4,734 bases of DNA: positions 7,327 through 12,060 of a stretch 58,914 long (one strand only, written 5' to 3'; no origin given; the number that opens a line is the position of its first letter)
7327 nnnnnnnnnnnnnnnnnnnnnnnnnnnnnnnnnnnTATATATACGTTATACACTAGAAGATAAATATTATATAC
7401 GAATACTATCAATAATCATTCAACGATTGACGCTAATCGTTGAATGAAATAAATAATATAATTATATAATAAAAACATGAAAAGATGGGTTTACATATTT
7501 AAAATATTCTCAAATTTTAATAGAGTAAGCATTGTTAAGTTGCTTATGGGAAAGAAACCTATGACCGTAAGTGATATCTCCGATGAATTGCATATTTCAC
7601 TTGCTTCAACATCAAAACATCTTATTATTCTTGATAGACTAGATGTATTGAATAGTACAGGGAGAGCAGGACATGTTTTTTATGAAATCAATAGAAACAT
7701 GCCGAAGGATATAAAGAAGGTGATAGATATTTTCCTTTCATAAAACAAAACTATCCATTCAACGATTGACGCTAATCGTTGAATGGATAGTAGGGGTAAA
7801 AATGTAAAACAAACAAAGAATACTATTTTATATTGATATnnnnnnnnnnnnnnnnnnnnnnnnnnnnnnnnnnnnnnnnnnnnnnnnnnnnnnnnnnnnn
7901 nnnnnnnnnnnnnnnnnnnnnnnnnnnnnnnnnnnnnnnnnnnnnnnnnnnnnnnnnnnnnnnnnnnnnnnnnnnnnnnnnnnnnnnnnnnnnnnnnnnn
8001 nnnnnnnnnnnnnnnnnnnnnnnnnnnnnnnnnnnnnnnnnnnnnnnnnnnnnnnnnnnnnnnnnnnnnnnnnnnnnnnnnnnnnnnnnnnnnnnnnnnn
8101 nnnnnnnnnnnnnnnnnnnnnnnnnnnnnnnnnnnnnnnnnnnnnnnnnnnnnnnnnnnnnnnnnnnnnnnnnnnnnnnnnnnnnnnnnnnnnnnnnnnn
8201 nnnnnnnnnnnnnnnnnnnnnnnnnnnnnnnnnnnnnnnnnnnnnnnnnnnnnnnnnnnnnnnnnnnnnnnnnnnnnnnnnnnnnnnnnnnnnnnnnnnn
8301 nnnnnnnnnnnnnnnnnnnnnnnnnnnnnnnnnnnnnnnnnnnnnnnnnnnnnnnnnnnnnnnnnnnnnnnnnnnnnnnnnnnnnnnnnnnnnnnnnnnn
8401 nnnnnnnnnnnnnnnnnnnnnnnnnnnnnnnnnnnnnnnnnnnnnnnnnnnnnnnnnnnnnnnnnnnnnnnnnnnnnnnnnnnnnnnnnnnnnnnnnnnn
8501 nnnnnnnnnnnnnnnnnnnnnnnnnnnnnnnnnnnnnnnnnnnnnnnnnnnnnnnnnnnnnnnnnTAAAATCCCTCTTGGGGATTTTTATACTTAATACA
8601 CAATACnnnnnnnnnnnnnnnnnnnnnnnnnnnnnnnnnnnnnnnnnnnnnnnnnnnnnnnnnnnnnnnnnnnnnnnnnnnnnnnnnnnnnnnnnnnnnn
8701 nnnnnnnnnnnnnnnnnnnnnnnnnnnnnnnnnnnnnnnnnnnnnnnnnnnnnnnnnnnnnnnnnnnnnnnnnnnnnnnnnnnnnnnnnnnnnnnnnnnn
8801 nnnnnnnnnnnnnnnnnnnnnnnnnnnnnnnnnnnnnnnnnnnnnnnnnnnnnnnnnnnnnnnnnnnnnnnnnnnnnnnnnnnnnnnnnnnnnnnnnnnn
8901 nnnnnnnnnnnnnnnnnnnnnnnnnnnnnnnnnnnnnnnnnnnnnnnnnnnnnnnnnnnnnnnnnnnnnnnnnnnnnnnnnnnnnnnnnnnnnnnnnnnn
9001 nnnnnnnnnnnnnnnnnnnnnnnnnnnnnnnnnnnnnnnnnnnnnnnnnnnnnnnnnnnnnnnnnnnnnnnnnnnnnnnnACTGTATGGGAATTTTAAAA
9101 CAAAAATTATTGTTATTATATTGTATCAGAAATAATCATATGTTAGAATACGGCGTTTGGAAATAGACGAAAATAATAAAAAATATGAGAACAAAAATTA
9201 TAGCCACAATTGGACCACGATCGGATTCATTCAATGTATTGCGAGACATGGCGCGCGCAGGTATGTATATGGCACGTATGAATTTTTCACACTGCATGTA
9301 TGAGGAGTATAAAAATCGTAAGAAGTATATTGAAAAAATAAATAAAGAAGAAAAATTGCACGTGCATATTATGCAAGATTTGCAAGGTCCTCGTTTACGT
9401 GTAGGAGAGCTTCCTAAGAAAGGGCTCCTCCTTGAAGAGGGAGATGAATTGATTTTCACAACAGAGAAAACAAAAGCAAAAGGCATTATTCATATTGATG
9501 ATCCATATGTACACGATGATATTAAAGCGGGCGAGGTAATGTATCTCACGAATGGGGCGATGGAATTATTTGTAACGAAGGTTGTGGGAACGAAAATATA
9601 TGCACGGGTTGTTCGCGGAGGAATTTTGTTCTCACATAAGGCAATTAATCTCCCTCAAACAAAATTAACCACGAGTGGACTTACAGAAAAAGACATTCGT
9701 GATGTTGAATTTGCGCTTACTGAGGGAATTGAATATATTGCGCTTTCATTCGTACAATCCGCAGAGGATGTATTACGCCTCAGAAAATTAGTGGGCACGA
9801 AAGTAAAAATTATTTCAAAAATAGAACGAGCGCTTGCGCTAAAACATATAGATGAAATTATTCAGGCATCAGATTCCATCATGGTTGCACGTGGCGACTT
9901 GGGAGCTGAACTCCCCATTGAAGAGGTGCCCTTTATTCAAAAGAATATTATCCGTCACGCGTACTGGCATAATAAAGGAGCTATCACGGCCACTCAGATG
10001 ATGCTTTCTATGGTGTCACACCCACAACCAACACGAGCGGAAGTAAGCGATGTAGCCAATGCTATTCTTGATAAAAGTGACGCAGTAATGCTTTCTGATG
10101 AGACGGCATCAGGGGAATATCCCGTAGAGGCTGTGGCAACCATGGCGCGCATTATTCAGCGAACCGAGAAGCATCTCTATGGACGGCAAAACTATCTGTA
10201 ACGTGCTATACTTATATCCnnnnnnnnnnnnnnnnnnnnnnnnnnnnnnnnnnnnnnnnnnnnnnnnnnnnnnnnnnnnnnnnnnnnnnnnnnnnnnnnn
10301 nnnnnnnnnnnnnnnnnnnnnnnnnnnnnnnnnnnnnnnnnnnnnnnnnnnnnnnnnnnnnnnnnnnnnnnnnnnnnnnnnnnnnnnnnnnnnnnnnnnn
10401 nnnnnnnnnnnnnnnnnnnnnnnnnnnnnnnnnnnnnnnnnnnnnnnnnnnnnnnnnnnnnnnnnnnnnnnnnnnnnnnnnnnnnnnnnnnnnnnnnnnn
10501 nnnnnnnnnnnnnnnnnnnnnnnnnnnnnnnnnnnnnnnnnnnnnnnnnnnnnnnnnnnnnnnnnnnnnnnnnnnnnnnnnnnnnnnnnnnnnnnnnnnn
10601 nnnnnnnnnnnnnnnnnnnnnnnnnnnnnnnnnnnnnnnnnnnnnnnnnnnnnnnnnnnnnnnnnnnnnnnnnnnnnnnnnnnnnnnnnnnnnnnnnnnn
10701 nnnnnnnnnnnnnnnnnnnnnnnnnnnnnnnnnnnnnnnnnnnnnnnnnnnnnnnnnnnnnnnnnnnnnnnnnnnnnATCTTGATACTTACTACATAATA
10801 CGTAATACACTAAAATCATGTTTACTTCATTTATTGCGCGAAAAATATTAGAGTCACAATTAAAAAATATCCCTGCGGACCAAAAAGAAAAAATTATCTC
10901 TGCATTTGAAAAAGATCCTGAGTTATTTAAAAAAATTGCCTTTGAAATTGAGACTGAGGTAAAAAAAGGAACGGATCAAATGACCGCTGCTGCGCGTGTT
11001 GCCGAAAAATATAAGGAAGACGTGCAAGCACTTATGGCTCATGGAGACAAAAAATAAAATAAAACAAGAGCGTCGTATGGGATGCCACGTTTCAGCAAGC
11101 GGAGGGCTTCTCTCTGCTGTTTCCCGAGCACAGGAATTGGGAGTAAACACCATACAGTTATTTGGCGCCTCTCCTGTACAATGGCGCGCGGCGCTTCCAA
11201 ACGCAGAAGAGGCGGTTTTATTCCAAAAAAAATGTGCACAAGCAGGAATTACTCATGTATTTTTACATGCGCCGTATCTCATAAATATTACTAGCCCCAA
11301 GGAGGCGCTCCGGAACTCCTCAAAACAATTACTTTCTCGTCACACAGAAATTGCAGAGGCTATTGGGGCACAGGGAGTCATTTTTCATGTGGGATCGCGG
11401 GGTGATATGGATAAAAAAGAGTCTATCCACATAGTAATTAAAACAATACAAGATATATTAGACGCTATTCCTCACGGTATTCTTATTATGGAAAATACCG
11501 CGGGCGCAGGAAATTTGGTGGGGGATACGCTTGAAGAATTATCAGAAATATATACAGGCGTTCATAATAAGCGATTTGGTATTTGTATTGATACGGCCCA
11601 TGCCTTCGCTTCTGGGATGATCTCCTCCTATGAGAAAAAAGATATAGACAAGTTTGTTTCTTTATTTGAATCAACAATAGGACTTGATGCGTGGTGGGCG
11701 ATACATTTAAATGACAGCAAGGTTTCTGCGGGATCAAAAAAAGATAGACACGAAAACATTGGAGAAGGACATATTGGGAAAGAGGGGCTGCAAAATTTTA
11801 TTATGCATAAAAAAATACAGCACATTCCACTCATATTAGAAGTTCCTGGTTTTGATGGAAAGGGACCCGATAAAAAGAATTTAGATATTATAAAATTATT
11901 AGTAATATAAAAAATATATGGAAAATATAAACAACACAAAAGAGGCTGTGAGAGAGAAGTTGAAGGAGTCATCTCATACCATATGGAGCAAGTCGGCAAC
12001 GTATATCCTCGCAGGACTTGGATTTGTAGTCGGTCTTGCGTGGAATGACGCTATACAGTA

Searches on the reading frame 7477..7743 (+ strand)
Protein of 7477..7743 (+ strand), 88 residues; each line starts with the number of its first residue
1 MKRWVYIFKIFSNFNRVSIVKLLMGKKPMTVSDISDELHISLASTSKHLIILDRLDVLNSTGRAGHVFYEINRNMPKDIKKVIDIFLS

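Call 14: search_protein_families(library=pfam, proteins=[window:7477-7743:+], max_evalue=0.01)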
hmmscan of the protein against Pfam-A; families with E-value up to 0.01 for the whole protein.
window:7477-7743:+ (88 aa): 4 families
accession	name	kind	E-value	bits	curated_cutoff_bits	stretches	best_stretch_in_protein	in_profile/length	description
PF01022.26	HTH_5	-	2.9e-08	33.9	22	1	15-59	3-46/47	Bacterial regulatory protein, arsR family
PF12840.13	HTH_20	-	1.1e-06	28.9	27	1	15-59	5-49/51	Helix-turn-helix domain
PF24033.1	DUF7342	-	8e-05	23.1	31.6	1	12-75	2-64/150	Family of unknown function (DUF7342)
PF21476.4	PF0610-like_N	-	0.0024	18.5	33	1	19-44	6-27/50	PF0610-like, N-terminal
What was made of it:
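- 7477..7743 (+): 88-aa ArsR/SmtB/SdpR-like winged-helix regulator, bracketed by two family copies. Pfam HTH_5 at 2.9e-8 (call 14).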

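Call 44: find_homologous_proteins(query=window:7477-7743:+, max_evalue=0.001)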
Query window:7477-7743:+ (88 aa): 11 proteins with E <= 0.001 among 11 candidates.
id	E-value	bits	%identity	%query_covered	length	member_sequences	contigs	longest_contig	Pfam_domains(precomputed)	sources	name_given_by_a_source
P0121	1.0e-49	184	100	100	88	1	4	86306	PF12840.14,PF01022.27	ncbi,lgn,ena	-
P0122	2.7e-35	138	72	99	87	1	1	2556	-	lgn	-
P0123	2.5e-33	131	72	99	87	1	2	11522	PF01022.27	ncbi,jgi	jgi:DNA-binding transcriptional ArsR family regulator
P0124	9.3e-27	111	63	99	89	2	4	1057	PF12840.14,PF01022.27,PF08100.19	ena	-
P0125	3.3e-22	96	59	99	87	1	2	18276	PF01022.27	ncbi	-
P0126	6.3e-22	95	71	77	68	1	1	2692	-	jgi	jgi:Mn-dependent DtxR family transcriptional regulator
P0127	7.6e-22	95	59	99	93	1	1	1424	PF01022.27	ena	-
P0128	8.3e-22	95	59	99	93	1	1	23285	PF01022.27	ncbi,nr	ncbi:MAG: ArsR family transcriptional regulator [bacterium]|nr:ArsR family transcriptional regulator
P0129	7.6e-21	92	76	67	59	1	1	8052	-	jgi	jgi:hypothetical protein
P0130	2.5e-20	90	56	99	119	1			PF01022.27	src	-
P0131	3.0e-20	90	55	99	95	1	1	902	PF01022.27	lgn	-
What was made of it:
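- The regulator has only 11 homologues with E <= 0.001 in 5.8 billion clusters (call 44). No close homologue from that MAG appeared in call 44.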

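Call 45: find_encoding_contigs(protein=P0123, flank=6000, max_places=2)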
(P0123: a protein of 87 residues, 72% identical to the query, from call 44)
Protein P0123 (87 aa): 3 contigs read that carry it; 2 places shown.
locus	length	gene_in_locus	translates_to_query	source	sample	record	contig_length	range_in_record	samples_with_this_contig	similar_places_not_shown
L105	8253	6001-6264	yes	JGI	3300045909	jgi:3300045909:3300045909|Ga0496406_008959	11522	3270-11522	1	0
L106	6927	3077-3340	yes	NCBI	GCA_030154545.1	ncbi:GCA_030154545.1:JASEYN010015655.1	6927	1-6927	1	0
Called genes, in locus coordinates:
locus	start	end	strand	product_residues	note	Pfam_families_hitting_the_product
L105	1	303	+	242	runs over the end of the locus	PF12705:PDDEXK_1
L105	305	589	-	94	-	-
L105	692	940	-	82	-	PF06103:DUF948 (weak)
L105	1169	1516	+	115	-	PF00076:RRM_1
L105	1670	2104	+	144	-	PF02673:BacA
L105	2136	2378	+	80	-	PF02673:BacA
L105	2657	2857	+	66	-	-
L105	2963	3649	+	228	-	PF01207:Dus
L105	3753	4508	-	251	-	PF12705:PDDEXK_1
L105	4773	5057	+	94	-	-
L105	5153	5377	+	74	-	-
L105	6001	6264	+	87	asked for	PF01022:HTH_5 (weak)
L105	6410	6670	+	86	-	PF20260:PUA_4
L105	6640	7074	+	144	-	PF04452:Methyltrans_RNA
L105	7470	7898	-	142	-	PF02643:DUF192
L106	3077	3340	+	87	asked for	PF01022:HTH_5 (weak)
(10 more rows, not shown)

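Call 46: find_encoding_contigs(protein=P0125, flank=6000, max_places=1)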
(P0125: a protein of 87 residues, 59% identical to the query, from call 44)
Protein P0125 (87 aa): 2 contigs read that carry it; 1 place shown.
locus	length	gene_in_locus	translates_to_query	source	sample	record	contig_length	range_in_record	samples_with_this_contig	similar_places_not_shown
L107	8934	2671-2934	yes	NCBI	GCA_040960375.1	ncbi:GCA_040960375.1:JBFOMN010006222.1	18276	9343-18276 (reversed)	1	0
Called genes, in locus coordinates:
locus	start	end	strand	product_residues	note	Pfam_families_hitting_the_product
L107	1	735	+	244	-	?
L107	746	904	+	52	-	-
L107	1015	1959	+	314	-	-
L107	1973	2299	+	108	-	PF09876:DUF2103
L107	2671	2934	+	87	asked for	PF01022:HTH_5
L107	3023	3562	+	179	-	PF03073:TspO_MBR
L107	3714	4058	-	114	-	PF01740:STAS, PF13466:STAS_2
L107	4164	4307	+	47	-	-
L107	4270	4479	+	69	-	-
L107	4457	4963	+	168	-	PF07963:N_methyl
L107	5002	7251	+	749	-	PF04932:Wzy_C, PF13431:TPR_17 (faint), PF14559:TPR_19 (faint), PF23914:TPR_CcmH_CycH (faint), PF13414:TPR_11 (faint), PF00515:TPR_1 (weak), PF07719:TPR_2 (weak), PF13181:TPR_8 (weak), +2 more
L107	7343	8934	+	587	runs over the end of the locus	PF05157:MshEN, PF00437:T2SSE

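Call 47: find_encoding_contigs(protein=P0128, flank=6000, max_places=1)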
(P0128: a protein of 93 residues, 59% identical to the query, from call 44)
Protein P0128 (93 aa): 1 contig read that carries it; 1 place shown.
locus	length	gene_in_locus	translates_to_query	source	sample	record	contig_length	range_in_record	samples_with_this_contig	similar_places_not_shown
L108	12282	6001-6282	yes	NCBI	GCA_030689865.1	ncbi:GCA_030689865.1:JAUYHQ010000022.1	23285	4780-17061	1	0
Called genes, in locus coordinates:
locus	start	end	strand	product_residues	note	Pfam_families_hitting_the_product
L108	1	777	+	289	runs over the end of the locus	PF13672:PP2C_2, PF07228:SpoIIE (faint)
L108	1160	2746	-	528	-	-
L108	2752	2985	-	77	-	-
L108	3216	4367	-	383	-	PF00082:Peptidase_S8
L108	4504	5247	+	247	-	-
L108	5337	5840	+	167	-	PF13310:Virulence_RhuM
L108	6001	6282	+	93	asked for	PF01022:HTH_5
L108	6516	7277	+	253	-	PF01936:NYN (faint)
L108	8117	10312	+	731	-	PF01555:N6_N4_Mtase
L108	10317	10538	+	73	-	-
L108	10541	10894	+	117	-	-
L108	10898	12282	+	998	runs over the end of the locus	PF04851:ResIII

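Call 59: find_encoding_contigs(protein=P0122, flank=3000, max_places=2)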
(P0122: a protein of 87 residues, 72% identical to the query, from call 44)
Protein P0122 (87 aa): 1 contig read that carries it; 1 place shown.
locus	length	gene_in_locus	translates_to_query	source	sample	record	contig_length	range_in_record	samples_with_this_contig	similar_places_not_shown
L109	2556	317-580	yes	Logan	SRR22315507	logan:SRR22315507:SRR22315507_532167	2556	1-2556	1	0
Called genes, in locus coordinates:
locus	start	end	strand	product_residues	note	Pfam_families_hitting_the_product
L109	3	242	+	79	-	?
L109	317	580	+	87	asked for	-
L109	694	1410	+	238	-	PF04452:Methyltrans_RNA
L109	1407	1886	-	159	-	PF02643:DUF192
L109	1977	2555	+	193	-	?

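Call 60: find_encoding_contigs(protein=P0124, flank=3000, max_places=4)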
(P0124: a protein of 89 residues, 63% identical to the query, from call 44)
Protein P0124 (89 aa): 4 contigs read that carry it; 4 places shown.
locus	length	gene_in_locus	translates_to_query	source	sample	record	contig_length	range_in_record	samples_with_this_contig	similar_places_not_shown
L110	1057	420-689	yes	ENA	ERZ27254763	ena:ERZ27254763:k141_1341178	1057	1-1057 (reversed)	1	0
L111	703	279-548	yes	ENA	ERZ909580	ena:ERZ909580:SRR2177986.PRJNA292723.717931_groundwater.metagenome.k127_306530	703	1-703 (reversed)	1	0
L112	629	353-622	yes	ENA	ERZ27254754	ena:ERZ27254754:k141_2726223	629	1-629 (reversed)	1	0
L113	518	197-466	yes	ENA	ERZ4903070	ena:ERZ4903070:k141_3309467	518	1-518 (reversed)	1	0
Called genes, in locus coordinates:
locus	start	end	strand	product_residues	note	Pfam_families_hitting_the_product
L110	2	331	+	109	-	?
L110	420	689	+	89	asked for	PF08100:Dimerisation (weak), PF12840:HTH_20 (weak), PF01022:HTH_5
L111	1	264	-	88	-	?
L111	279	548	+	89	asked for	PF08100:Dimerisation (weak), PF12840:HTH_20 (weak), PF01022:HTH_5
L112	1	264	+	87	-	?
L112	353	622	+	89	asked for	PF08100:Dimerisation (weak), PF12840:HTH_20 (weak), PF01022:HTH_5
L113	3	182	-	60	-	?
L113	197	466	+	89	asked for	PF08100:Dimerisation (weak), PF12840:HTH_20 (weak), PF01022:HTH_5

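Call 64: search_protein_families(library=phrogs, proteins=[window:7477-7743:+], max_evalue=0.01)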
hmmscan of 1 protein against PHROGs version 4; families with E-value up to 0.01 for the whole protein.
window:7477-7743:+ (88 aa): 1 family
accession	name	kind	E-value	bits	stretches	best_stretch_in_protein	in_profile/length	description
phrog_32717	-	transcription regulation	0.00012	23.3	1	10-81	9-79/88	transcriptional regulator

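Call 65: search_protein_families(library=ncbifam, proteins=[window:7477-7743:+], max_evalue=0.01)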
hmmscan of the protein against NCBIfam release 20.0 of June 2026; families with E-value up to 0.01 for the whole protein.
window:7477-7743:+ (88 aa): 10 families
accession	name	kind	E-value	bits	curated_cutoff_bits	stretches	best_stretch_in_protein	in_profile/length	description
NF033788.1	HTH_metalloreg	subfamily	3.8e-13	49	55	1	6-78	3-75/77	metalloregulator ArsR/SmtB family transcription factor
NF033789.1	repress_SdpR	subfamily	7.5e-11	41.8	100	1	7-80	1-73/79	autorepressor SdpR family transcription factor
NF007528.0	PRK10141.1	subfamily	7.7e-07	29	97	1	5-84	7-86/117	metalloregulator ArsR/SmtB family transcription factor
NF045707.1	Dbac_1936_reg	equivalog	2.5e-05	24.2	115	1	6-73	9-75/99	ArsR/SmtB-type metalloregulator TsoR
NF041413.1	ArsR_Rv2640c_fam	equivalog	0.00036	20.9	155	1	9-84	37-114/118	Rv2640c family ArsR-like transcriptional regulator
NF053602.1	Phr_regulator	exception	0.0015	18.2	320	1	9-59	7-56/191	heat shock transcription regulator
NF053606.1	Sta1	subfamily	0.002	18.2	80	1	17-55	23-61/100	Sta1 family transcriptional regulator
NF040642.1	sulf_sens_BigR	equivalog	0.0067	16.5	155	1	8-75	14-80/95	sulfite-sensing transcriptional repressor BigR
NF040939.2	trans_reg_lrs14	equivalog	0.0086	16.1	90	0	19-57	27-65/103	Lrs14 family HTH-type transcriptional regulator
NF052532.1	TransRegPagRBaca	equivalog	0.0094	16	170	0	7-80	20-92/99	transcriptional repressor PagR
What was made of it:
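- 7477..7743 (+): NCBIfam ArsR/SmtB and SdpR, below cut-off (call 65).
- On ArsR/SmtB-type repressor with its operators: NCBIfam NF033788 at 49 bits against 55, and SdpR at 41.8 against 100, both below cut-off (call 65).
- The regulator scores below the curated NCBIfam cut-offs (call 65).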

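Call 74: search_dna_similar(query=window:7477-7743:+, collection=plasmids, mode=protein, max_evalue=0.001, max_rows=10)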
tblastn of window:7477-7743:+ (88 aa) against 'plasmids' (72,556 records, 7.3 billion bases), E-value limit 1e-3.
Records with a match: 46; places in all: 47; records where one place covers at least 80% of the query: 45.
Best place of each record, by identity: <60% 46.
By first word of the organism name: Acinetobacter 42; Staphylococcus 2; Hymenobacter 1; Tenericutes 1.
By predicted mobility (MOB-suite, as given by PLSDB): mobilizable 31; non-mobilizable 12; conjugative 3.
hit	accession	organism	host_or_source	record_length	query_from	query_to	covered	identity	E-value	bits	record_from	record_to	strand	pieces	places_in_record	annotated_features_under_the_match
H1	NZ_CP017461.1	Staphylococcus nepalensis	cell culture,Korean fermented food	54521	7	88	93%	35.4%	6e-5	46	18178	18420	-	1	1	autorepressor SdpR family transcription factor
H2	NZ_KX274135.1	Staphylococcus arlettae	chicken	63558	7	88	93%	35.4%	3e-4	44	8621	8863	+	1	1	autorepressor SdpR family transcription factor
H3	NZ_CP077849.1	Acinetobacter baumannii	Homo sapiens,Rectal swab_P28_BU14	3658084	1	84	95%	32.2%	7e-5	46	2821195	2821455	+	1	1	none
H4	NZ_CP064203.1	Acinetobacter baumannii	Homo sapiens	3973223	1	84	95%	32.2%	7e-5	46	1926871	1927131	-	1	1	none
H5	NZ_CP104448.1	Acinetobacter baumannii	Homo sapiens,sputum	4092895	1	84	95%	32.2%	7e-5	46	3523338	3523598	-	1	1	none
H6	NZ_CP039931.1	Acinetobacter baumannii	Homo sapiens,blood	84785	1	83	94%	32.6%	1e-4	45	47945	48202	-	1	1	metalloregulator ArsR/SmtB family transcription factor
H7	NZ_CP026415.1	Acinetobacter sp. ACNIH2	-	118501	5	84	91%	32.5%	3e-5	47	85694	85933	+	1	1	metalloregulator ArsR/SmtB family transcription factor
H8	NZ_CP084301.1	Acinetobacter pseudolwoffii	a feces sample of chicken origin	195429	5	86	93%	31.7%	1e-6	51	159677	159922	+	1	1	metalloregulator ArsR/SmtB family transcription factor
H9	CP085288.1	Acinetobacter haemolyticus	single cell,water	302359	5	86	93%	31.7%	2e-5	48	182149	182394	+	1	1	metalloregulator ArsR/SmtB family transcription factor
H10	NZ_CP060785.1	Hymenobacter qilianensis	single bacterial strain,ermafrost ...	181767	1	86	98%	27.9%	6e-5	46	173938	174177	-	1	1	metalloregulator ArsR/SmtB family transcription factor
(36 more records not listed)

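Call 75: search_dna_similar(query=window:7477-7743:+, collection=phages, mode=protein, max_evalue=0.001, max_rows=10)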
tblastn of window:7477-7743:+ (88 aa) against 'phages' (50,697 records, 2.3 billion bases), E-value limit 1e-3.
Records with a match: 4; places in all: 4; records where one place covers at least 80% of the query: 4.
Best place of each record, by identity: <60% 4.
By first word of the organism name: Acinetobacter 4.
By host as written in the record: - 4.
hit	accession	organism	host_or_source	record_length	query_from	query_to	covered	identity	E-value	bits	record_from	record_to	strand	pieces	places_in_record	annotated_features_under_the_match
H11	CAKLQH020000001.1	Acinetobacter phage MD-2021a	not known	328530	1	84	95%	32.2%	2e-5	46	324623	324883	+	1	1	aseR: DNA-binding transcriptional repressor ArsR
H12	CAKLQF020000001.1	Acinetobacter phage MD-2021a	not known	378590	1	84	95%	32.2%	2e-5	46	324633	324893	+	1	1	aseR: DNA-binding transcriptional repressor ArsR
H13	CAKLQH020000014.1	Acinetobacter phage MD-2021a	not known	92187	5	88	95%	28.6%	1e-4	44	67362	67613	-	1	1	arsR: arsenical resistance operon repressor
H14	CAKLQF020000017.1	Acinetobacter phage MD-2021a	not known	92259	5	88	95%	28.6%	1e-4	44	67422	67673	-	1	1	arsR: arsenical resistance operon repressor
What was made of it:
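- Tried and rejected: Plasmid and phage tblastn with the regulator (calls 74, 75).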

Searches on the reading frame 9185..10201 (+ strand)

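Call 77: search_protein_families(library=pfam, proteins=[window:9185-10201:+], max_evalue=0.0001)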
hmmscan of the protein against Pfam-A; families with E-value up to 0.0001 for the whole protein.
window:9185-10201:+ (338 aa): 1 family
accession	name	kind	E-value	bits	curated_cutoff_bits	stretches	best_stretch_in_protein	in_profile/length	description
PF00224.27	PK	-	2.1e-101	339.7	30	1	2-317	3-328/328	Pyruvate kinase, barrel domain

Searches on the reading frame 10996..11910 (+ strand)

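Call 77: search_protein_families(library=pfam, proteins=[window:10996-11910:+], max_evalue=0.0001)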
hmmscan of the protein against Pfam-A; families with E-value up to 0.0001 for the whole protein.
window:10996-11910:+ (304 aa): 1 family
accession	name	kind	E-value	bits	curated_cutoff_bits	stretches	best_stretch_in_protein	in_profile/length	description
PF01261.30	AP_endonuc_2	-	1.7e-40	139.7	31.1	1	43-291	2-234/249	Xylose isomerase-like TIM barrel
